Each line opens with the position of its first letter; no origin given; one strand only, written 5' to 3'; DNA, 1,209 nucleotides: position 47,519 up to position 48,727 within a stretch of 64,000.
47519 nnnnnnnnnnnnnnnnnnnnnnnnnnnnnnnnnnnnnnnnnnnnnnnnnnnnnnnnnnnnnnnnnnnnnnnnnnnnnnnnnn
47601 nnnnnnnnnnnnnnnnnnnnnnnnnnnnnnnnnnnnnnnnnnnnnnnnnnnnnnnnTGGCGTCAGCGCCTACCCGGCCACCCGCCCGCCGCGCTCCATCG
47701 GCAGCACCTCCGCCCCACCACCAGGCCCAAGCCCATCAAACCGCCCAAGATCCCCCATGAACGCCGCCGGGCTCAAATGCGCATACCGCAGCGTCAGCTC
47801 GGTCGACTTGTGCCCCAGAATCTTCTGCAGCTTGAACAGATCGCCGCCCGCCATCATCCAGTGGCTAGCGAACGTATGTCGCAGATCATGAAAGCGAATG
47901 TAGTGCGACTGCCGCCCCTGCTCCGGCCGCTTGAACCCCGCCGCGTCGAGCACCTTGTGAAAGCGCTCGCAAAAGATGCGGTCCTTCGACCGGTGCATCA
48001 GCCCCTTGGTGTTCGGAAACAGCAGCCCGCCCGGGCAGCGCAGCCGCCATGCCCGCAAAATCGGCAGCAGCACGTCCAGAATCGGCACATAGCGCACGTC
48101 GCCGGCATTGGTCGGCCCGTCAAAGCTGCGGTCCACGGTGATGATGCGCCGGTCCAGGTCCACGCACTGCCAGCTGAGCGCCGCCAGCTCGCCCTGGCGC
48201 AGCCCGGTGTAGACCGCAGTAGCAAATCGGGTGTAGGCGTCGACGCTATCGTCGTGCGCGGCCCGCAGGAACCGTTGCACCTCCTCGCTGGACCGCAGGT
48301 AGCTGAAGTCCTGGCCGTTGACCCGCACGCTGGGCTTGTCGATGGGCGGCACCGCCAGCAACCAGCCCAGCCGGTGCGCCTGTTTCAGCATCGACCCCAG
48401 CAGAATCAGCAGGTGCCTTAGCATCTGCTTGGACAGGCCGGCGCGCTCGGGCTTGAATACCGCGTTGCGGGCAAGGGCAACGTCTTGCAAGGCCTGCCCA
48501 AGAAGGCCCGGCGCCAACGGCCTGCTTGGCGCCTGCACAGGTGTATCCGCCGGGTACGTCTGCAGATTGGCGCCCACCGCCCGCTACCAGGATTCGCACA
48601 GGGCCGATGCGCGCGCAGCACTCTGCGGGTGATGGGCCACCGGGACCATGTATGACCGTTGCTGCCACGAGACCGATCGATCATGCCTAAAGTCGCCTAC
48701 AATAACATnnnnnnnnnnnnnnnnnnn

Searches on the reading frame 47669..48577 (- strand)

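Call 96: search_protein_families(library=pfam, proteins=[window:47669-48577:-], max_evalue=0.001)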
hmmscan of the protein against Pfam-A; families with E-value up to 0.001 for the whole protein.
window:47669-48577:- (302 aa): 1 family
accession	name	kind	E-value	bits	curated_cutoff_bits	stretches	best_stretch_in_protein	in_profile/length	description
PF00589.27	Phage_integrase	-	7.5e-26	91.4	27.1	1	97-269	5-169/172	Phage integrase family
